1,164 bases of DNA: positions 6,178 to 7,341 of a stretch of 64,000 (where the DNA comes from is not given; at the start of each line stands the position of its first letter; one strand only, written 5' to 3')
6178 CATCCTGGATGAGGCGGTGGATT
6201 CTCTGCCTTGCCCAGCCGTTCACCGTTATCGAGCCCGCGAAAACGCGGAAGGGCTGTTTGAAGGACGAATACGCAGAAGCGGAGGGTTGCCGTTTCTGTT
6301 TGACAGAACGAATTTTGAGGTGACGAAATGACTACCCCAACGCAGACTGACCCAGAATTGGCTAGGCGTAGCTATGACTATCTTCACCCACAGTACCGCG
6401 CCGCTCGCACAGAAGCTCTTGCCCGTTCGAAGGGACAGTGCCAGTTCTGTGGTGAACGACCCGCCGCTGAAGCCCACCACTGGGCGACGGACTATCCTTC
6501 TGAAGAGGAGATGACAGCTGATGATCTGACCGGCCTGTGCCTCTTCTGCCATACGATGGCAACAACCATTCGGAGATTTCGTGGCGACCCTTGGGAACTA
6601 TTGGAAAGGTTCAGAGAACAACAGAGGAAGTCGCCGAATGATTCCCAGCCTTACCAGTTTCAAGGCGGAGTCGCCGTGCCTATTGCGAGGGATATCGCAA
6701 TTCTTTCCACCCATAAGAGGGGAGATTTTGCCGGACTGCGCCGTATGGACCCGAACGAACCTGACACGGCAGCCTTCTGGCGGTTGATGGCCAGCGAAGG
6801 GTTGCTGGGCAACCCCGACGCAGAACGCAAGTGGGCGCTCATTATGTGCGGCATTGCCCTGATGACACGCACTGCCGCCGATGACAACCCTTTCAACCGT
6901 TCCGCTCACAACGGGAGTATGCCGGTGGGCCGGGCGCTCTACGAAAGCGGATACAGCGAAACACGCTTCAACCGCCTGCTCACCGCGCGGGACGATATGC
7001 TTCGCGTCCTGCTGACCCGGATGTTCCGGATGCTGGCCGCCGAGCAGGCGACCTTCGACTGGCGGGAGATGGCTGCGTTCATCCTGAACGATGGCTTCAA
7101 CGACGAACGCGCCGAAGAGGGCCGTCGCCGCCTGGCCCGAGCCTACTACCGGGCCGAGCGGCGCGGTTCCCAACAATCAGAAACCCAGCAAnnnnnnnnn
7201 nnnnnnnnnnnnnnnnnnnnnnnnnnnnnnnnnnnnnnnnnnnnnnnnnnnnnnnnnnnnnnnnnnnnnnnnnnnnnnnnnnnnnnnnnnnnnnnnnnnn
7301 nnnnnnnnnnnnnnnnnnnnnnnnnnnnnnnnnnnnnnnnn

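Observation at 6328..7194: HNH nuclease domain fused to the N-terminus of Cse2/Cas11 in a type I-E locus that still has cas3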

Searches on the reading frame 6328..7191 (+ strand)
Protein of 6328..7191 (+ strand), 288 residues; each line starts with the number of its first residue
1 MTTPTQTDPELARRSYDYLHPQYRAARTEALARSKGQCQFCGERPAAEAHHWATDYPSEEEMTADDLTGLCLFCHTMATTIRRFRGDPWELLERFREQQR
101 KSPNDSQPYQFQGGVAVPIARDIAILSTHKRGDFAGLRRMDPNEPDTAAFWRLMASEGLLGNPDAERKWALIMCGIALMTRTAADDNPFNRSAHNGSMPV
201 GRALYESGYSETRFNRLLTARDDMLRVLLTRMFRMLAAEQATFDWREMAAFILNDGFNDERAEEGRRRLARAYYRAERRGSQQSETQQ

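Call 5: search_protein_families(library=pfam, proteins=[window:6328-7191:+], max_evalue=0.1)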
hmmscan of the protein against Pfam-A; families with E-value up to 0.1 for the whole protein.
window:6328-7191:+ (288 aa): 1 family
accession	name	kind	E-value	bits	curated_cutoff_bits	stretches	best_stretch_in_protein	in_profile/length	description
PF09485.15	CRISPR_Cse2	-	6.7e-14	52.9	24.6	1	134-274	2-137/137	CRISPR-associated protein Cse2 (CRISPR_cse2)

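Call 6: search_protein_families(library=ncbifam, proteins=[window:6328-7191:+], max_evalue=0.1)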
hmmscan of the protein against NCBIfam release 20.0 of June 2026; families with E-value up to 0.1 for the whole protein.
window:6328-7191:+ (288 aa): 1 family
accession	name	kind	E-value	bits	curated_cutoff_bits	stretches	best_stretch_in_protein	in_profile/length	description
TIGR02548.2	casB_cse2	equivalog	4.5e-18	65.9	28.5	1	130-276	17-166/167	type I-E CRISPR-associated protein Cse2/CasB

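Call 7: find_homologous_proteins(query=window:6328-7191:+)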
Query window:6328-7191:+ (288 aa): 765 proteins with E <= 0.001 among 4675 candidates; the best 120 are listed.
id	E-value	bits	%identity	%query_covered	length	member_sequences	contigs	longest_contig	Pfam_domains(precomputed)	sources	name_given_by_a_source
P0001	1.6e-193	659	100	100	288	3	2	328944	PF09485.16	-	-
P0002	1.6e-105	370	62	97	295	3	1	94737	PF09485.16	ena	-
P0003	1.5e-101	357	61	96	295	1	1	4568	PF09485.16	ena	-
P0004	7.0e-80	286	78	60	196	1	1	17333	PF09485.16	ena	-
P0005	1.4e-79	285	79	59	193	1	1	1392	PF09485.16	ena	-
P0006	5.7e-79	283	78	59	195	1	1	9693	PF09485.16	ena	-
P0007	7.6e-79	283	70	66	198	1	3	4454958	PF09485.16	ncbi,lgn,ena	-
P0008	2.3e-78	281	76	61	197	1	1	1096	PF09485.16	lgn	-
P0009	8.0e-78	280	74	61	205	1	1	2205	PF09485.16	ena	-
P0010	8.6e-78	279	76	60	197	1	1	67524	PF09485.16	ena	-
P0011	2.1e-76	275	76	59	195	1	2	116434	PF09485.16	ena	-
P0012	4.7e-76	274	69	67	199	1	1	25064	PF09485.16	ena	-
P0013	5.1e-76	274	75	60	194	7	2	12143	PF09485.16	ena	-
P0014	1.5e-75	272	70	65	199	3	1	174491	PF09485.16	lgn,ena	-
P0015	2.3e-75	271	69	65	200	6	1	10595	PF09485.16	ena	-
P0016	2.4e-75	271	73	61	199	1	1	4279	PF09485.16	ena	-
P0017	2.6e-75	271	73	60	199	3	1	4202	PF09485.16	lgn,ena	-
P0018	8.5e-75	270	74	60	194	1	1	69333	PF09485.16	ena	-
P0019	9.0e-75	270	73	60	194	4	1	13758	PF09485.16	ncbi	-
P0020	1.0e-74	269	74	60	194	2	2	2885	PF09485.16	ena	-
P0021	1.6e-74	269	74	60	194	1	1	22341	PF09485.16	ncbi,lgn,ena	-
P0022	2.1e-74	268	73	60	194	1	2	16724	PF09485.16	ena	-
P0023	3.8e-74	267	66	65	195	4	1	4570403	PF09485.16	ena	-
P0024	4.8e-74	267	73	60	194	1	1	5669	PF09485.16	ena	-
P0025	6.9e-74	267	73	60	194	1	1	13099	PF09485.16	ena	-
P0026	7.4e-74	267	73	60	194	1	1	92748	PF09485.16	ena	-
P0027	1.2e-73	266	71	60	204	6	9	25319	PF09485.16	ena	-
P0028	1.4e-73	266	72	60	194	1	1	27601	PF09485.16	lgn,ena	-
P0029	1.9e-73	265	72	60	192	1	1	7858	PF09485.16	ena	-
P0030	2.7e-73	265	73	60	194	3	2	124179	PF09485.16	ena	-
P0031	9.6e-73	263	67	65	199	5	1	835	PF09485.16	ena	-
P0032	1.2e-72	263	72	60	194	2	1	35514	PF09485.16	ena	-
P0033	6.4e-72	260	73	59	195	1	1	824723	PF09485.16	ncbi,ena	-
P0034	6.4e-72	260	73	59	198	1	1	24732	PF09485.16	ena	-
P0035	9.2e-72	260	72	60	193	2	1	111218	PF09485.16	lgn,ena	-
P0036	1.1e-71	259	67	64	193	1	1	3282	PF09485.16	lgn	-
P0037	1.3e-71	259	70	60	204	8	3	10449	PF09485.16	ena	-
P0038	2.2e-71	258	72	60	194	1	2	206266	PF09485.16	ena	-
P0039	2.2e-71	258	71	60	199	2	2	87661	PF09485.16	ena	-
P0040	2.4e-71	258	70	61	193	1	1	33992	PF09485.16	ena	-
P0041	5.1e-71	257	70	59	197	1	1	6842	PF09485.16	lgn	-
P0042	5.7e-71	257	71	59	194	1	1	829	PF09485.16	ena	-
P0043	7.5e-71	257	72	59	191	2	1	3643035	PF09485.16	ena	-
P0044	8.4e-71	256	71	60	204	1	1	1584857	PF09485.16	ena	-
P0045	1.3e-70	256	65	64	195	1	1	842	PF09485.16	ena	-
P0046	1.6e-70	256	74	58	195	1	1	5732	PF09485.16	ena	-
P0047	1.2e-69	253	71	60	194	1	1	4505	PF09485.16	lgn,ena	-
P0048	1.5e-69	252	65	64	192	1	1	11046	PF09485.16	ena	-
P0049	2.5e-69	252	74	58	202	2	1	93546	PF09485.16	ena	-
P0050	8.1e-69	250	70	59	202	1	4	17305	PF09485.16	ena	-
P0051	2.7e-68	248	67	60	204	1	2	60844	PF09485.16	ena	-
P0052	4.1e-68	248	71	60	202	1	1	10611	PF09485.16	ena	-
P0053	1.3e-67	246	68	60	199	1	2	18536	PF09485.16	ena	-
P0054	1.1e-65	240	63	64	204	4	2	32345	PF09485.16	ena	-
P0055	1.3e-65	240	67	60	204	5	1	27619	PF09485.16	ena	-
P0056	1.5e-65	239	63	63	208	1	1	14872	PF09485.16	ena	-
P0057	9.3e-65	237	61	64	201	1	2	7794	PF09485.16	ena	-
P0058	1.0e-64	237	64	61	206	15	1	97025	PF09485.16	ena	-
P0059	2.2e-64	235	64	60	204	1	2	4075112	PF09485.16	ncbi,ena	-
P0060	3.1e-64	235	63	61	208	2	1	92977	PF09485.16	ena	-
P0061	4.1e-64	235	67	61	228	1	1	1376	PF09485.16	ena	-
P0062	1.1e-63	233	60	64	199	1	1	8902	PF09485.16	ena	-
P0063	2.3e-63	232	63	60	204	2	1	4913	PF09485.16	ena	-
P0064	3.3e-63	232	66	60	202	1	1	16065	PF09485.16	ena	-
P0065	6.7e-63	231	62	64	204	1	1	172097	PF09485.16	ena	-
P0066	7.6e-63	230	62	60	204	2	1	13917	PF09485.16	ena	-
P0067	2.2e-62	229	65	60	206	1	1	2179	PF09485.16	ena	-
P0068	5.3e-62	228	65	60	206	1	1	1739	PF09485.16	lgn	-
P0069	5.9e-62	227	64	59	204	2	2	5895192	PF09485.16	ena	-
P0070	2.8e-61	225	62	60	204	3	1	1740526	PF09485.16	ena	-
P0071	1.5e-59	220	64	61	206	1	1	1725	PF09485.16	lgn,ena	-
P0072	7.1e-59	217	62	61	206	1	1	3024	PF09485.16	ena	-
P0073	1.4e-58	216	62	60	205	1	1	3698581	PF09485.16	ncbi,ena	-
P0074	1.7e-58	216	61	61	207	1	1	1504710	PF09485.16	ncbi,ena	-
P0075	2.6e-58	216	61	60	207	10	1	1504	PF09485.16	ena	-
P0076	4.6e-58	215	58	66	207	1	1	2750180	PF09485.16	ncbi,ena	-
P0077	5.7e-58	214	59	60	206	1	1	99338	PF09485.16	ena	-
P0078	6.3e-58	214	61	60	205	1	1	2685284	PF09485.16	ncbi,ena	-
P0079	6.7e-58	214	58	65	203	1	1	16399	PF09485.16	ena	-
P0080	8.7e-58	214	63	60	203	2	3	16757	PF09485.16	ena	-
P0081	8.8e-58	214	60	60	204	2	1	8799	PF09485.16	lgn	-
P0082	9.0e-58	214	60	60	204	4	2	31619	PF09485.16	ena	-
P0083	9.1e-58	214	60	64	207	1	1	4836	PF09485.16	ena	-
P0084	1.1e-57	213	57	66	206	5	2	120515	PF09485.16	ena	-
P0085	1.4e-57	213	59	64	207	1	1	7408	PF09485.16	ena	-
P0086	2.6e-57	212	59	60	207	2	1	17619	PF09485.16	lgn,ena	-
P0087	3.9e-57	212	56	64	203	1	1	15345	PF09485.16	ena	-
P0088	4.5e-57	211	59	60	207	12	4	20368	PF09485.16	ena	-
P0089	7.0e-57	211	60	61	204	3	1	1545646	PF09485.16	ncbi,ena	-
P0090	8.3e-57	211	57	65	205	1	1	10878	PF09485.16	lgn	-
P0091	1.4e-56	210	58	61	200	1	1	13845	PF09485.16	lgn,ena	-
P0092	1.7e-56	210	60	65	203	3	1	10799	PF09485.16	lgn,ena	-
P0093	2.6e-56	209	59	60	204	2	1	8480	PF09485.16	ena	-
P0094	2.6e-56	209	58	63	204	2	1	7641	PF09485.16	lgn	-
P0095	2.7e-56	209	58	65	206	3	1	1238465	PF09485.16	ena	-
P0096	2.8e-56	209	60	60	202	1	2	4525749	PF09485.16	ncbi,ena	-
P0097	3.2e-56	209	59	60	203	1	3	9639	PF09485.16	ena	-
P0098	4.5e-56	208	59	62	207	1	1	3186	PF09485.16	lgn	-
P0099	6.0e-56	208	59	61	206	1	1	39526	PF09485.16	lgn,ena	-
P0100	8.4e-56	207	60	63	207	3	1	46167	PF09485.16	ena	-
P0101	1.2e-55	207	60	61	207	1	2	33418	PF09485.16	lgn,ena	-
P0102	1.3e-55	207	59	60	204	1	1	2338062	PF09485.16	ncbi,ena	-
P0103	1.7e-55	206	58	65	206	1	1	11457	PF09485.16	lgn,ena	-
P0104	2.9e-55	206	56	64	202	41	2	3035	PF09485.16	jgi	jgi:CRISPR type I-E-associated protein CasB/Cse2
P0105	3.4e-55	205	62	58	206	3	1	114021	PF09485.16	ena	-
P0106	4.1e-55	205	59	63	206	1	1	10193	PF09485.16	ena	-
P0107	6.1e-55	204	56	64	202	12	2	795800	PF09485.16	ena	-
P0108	6.4e-55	204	58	63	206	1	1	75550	PF09485.16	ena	-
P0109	6.9e-55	204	61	60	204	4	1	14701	PF09485.16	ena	-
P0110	1.0e-54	204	61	59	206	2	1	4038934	PF09485.16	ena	-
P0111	1.1e-54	204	56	64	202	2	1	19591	PF09485.16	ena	-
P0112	1.7e-54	203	61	60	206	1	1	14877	PF09485.16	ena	-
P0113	3.1e-54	202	58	64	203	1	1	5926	PF09485.16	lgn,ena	-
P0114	4.4e-54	202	59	60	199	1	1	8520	PF09485.16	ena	-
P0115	5.4e-54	201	59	63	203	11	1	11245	PF09485.16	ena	-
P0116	5.5e-54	201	58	59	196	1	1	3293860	PF09485.16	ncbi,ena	-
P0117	5.7e-54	201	56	68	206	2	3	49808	PF09485.16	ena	-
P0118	5.7e-54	201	61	59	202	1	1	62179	PF09485.16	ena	-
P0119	5.8e-54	201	59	64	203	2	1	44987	PF09485.16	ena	-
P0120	6.7e-54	201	60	62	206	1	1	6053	PF09485.16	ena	-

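Call 15: find_encoding_contigs(protein=P0002, flank=10000, max_places=3)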
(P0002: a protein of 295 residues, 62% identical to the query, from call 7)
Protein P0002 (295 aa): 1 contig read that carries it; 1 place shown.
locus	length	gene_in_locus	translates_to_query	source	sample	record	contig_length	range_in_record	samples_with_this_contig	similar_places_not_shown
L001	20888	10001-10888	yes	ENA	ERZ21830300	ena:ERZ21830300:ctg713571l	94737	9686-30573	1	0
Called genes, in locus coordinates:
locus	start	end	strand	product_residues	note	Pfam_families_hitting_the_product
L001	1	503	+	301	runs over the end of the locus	PF00528:BPD_transp_1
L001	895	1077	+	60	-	-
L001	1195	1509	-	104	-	-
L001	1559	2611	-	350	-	PF00041:fn3, PF16656:Pur_ac_phosph_N (faint)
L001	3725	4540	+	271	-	PF05685:Uma2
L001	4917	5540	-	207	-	PF00929:RNase_T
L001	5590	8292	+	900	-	PF18019:Cas3_HD, PF00270:DEAD, PF13245:AAA_19 (faint), PF22590:Cas3-like_C_2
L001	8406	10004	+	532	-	-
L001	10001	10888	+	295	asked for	PF09485:CRISPR_Cse2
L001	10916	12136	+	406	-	PF09344:Cas_CT1975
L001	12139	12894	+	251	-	PF09704:Cas_Cas5d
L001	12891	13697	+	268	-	PF08798:CRISPR_assoc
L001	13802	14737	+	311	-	PF01867:Cas_Cas1 (weak)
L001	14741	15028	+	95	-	PF09707:Cas_Cas2CT1978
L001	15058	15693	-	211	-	-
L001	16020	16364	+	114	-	-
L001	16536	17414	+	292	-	PF05685:Uma2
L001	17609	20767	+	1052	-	PF02384:N6_Mtase (faint), PF20473:MmeI_Mtase (weak), PF07669:Eco57I, PF22837:M_Eco57I_C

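Call 16: find_encoding_contigs(protein=P0003, flank=10000, max_places=3)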
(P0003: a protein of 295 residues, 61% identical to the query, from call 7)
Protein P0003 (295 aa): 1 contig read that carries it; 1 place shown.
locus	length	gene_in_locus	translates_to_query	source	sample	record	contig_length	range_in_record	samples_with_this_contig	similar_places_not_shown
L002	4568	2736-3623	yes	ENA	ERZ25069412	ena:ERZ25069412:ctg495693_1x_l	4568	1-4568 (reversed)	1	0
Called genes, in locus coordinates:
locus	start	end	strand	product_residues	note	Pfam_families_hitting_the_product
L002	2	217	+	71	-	?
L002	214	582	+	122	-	PF18480:DUF5615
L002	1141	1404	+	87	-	-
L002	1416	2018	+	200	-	-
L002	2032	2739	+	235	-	-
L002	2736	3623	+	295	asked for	PF09485:CRISPR_Cse2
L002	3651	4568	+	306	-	?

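Call 31: find_related_loci(query=P0001, collection=genome_contigs, flank=10000)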
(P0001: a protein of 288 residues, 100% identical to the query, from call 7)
Query P0001 (288 aa) in genome_contigs; peptide patterns used: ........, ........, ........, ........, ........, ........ (x = any residue, [..] = any of these).
41 stretches matched a pattern; 5 encode a relative of the query (tblastn E <= 1e-3); 5 distinct loci.
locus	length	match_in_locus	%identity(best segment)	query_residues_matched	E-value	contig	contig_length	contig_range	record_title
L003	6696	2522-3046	73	113-287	3e-81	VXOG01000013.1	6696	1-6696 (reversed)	MAG: Chloroflexi bacterium isolate SB0662_bin_27 NODE_7802_length_6696_cov_43.017317, whole genome shotgun sequence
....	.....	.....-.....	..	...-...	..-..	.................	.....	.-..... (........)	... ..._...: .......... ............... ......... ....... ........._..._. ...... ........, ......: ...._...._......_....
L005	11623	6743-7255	74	113-284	3e-78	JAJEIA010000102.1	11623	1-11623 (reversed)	MAG: Dehalococcoidia bacterium isolate p16x63bins.3 k141_718450, whole genome shotgun sequence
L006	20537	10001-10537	59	115-286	3e-62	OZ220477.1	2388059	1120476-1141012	MAG: Dehalococcoidia bacterium isolate 4182ea2c-2fba-40db-a838-49949f89881d genome assembly, chromosome: 1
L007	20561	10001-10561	42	101-276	8e-34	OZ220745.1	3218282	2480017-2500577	MAG: Dehalococcoidia bacterium isolate d99f35f8-e104-4752-81ca-da635d51ba71 genome assembly, chromosome: 1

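Call 37: predict_structure(alignment_id=A3)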
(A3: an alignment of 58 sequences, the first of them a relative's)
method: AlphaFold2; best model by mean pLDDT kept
length: 288 residues; sequences in the alignment: 58
mean_pLDDT: 67.1   pTM: 0.42
mean pLDDT of the five models: 67.1, 65.6, 63.0, 62.4, 61.6
residues with pLDDT >= 90: 77; 70-90: 36; 50-70: 99; < 50: 76
segments of 3 or more residues with pLDDT < 50: 105-113, 179-185, 188-221, 223-228, 233-243, 245-247
pLDDT, mean of each block of 10 residues (from residue 1): 54 82 98 98 97 93 98 94 94 87 49 51 60 56 69 70 64 54 46 37 43 47 48 46 48 56 67 68 74
secondary structure, 60 per line:
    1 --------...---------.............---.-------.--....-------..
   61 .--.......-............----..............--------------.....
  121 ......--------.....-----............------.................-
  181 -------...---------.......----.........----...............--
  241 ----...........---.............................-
elements in order: H21-33 E48-51 E67-70 H72-83 H88-101 H116-126 H135-139 H145-156 H163-179 H200-206 H211-219 H224-238 H245-255 H259-287

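Call 40: fold_search(model_id=the predicted structure, library=pdb)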
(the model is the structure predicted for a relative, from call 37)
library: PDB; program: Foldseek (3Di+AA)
matches with E <= 10: 77; with E <= 0.001: 0
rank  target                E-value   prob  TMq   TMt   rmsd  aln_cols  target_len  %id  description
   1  8zlu_B                5.4e-02  1.00  0.27  0.21   4.5       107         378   21  Cryo-EM strcuture of Cas5-HNH Cascade,Conf1 (released 2024-12-04)
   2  8zp7_B                8.9e-02  1.00  0.25  0.21   5.2       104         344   21  Cryo-EM structure of Cas5-HNH Cascade bound with sDNA, Conf1 (released 2024-12-04)
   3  8yha_A                1.5e-01  1.00  0.25  0.21   5.0       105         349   23  Type I-EHNH Cascade-ssDNA complex (released 2024-07-31)
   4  5h9e_B                1.9e-01  0.96  0.33  0.55   5.3       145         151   23  Crystal structure of E. coli Cascade bound to a PAM-containing dsDNA target (32-nt spacer) at 3.20 angstrom resolution (released 2016-02-17)
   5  4u7u_B                2.0e-01  0.93  0.31  0.52   5.5       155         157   20  Crystal structure of RNA-guided immune Cascade complex from E.coli (released 2014-08-27)
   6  5h0m                  3.5e-01  0.99  0.19  0.56   2.6        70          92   26  Crystal structure of deep-sea thermophilic bacteriophage GVE2 HNH endonuclease with zinc ion (released 2017-03-08)
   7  6ghc_B                1.2e+00  0.63  0.16  0.16   8.0        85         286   25  Modification dependent EcoKMcrA restriction endonuclease (released 2018-08-08)
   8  6sz9_C                1.7e+00  0.09  0.20  0.27  19.6       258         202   10  Type IV Coupling Complex (T4CC) from L. pneumophila. (released 2020-05-13)
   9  9giy_B                2.3e+00  0.04  0.10  0.19  16.6       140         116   14  Structure of the human mitochondrial pyruvate carrier inhibited by mitoglitazone (released 2025-05-07)
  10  3u61_B                2.4e+00  0.03  0.10  0.09  16.2       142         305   16  Structure of T4 Bacteriophage Clamp Loader Bound To Closed Clamp, DNA and ATP Analog and ADP (released 2012-01-04)
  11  3bk9_H                2.7e+00  0.02  0.10  0.11  20.5       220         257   12  H55A mutant of tryptophan 2,3-dioxygenase from Xanthomonas campestris (released 2008-09-30)
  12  4uxh_A                2.8e+00  0.54  0.12  0.20   2.3        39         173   26  Leishmania major Thymidine Kinase in complex with AP5dT (released 2015-05-27)
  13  6ssk_A                3.0e+00  0.03  0.12  0.14  19.1       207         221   12  Human endogenous retrovirus (HML2) mature capsid assembly, D5 capsule (released 2020-01-01)
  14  3exa_B                3.0e+00  0.02  0.10  0.10  23.1       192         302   14  Crystal structure of the full-length tRNA isopentenylpyrophosphate transferase (BH2366) from Bacillus halodurans, Nort (released 2008-11-11)
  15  5fuw_B                3.3e+00  0.60  0.14  0.24   2.2        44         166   16  catalytic domain of Thymidine kinase from Trypanosoma brucei with dTMP or dThd (released 2016-07-27)
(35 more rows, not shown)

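Call 57: find_encoding_contigs(protein=P0001, flank=3000, max_places=4)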
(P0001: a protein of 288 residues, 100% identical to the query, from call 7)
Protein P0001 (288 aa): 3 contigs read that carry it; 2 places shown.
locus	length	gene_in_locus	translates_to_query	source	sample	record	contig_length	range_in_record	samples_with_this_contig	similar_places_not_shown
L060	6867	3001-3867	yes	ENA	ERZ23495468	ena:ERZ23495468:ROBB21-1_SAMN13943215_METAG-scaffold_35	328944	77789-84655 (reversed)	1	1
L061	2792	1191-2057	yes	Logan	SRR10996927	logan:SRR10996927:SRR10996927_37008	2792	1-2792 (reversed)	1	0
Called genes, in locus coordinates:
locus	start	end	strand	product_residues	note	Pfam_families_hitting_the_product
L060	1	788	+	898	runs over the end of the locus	PF18019:Cas3_HD, PF00270:DEAD, PF04851:ResIII (weak), PF22590:Cas3-like_C_2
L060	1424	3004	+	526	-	PF09481:CRISPR_Cse1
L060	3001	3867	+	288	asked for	PF09485:CRISPR_Cse2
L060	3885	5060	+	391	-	PF09344:Cas_CT1975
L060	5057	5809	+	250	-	PF09704:Cas_Cas5d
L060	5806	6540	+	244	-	PF08798:CRISPR_assoc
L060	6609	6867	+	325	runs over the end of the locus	PF01867:Cas_Cas1 (weak)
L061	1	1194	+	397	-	?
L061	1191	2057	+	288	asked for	PF09485:CRISPR_Cse2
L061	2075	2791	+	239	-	?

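Call 58: list_cluster_members(proteins=[P0001, P0002, P0003])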
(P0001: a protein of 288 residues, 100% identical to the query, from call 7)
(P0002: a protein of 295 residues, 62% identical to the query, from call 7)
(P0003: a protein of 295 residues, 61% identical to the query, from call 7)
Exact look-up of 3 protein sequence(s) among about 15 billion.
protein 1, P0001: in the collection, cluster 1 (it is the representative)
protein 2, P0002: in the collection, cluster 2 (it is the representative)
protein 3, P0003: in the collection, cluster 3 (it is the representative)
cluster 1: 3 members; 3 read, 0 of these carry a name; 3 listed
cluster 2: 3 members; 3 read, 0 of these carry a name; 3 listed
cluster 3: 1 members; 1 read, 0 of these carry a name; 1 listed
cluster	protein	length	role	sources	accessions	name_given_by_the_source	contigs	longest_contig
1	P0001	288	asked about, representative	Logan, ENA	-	-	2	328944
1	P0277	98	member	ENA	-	-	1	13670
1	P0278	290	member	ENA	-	-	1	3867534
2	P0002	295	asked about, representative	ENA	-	-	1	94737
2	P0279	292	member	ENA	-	-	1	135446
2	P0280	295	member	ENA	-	-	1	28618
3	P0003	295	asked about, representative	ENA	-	-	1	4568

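Call 59: find_encoding_contigs(protein=P0278, flank=10000, max_places=2)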
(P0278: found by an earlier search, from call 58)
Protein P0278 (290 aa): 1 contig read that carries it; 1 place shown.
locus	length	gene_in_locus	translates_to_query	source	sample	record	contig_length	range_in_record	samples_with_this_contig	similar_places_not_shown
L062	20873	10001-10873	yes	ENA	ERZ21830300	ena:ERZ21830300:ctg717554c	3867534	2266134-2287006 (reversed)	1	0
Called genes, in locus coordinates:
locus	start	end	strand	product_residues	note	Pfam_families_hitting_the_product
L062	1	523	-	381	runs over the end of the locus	PF03841:SelA (weak), PF00266:Aminotran_5 (weak)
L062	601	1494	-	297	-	PF17170:DUF5128 (faint), PF08450:SGL (faint), PF01436:NHL (weak)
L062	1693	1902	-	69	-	PF24696:UGSC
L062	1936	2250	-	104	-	PF24696:UGSC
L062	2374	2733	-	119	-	PF05942:PaREP1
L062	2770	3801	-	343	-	-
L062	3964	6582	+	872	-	PF18019:Cas3_HD, PF00270:DEAD (weak), PF22590:Cas3-like_C_2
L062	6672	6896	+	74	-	PF01402:RHH_1, PF12651:RHH_3 (weak)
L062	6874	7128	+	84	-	PF05016:ParE_toxin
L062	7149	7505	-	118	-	PF05942:PaREP1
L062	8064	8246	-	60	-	-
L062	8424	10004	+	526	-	-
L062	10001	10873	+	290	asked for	PF09485:CRISPR_Cse2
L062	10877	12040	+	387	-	PF09344:Cas_CT1975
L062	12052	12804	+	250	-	PF09704:Cas_Cas5d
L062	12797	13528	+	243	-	PF08798:CRISPR_assoc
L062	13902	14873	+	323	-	PF01867:Cas_Cas1 (weak)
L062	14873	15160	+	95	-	PF09707:Cas_Cas2CT1978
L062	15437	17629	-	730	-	-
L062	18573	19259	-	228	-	-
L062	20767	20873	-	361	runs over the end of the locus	-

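Call 60: find_encoding_contigs(protein=P0279, flank=10000, max_places=2)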
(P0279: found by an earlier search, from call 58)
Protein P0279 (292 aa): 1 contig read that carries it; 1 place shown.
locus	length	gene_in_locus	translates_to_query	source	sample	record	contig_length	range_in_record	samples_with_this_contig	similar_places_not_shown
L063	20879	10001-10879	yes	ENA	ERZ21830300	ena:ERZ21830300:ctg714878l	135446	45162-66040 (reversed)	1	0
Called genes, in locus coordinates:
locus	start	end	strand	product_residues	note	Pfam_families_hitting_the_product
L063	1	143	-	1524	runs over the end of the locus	PF20579:LapA (faint), PF25059:FN3_DSCAM-DSCAML_C (faint), PF00041:fn3 (weak)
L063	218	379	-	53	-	-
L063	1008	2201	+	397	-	PF01699:Na_Ca_ex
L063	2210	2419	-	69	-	PF13586:DDE_Tnp_1_2 (weak), PF01609:DDE_Tnp_1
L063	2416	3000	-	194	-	PF13340:DUF4096, PF01609:DDE_Tnp_1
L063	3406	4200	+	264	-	PF05685:Uma2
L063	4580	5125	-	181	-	PF00929:RNase_T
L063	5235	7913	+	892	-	PF18019:Cas3_HD, PF00270:DEAD, PF22590:Cas3-like_C_2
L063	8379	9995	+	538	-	PF09481:CRISPR_Cse1 (weak)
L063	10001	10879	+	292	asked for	PF09485:CRISPR_Cse2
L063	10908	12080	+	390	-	PF09344:Cas_CT1975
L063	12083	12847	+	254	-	PF09704:Cas_Cas5d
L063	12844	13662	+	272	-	PF08798:CRISPR_assoc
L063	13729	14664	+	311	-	PF01867:Cas_Cas1 (weak)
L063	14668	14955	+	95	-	PF09707:Cas_Cas2CT1978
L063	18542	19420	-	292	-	-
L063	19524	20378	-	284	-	-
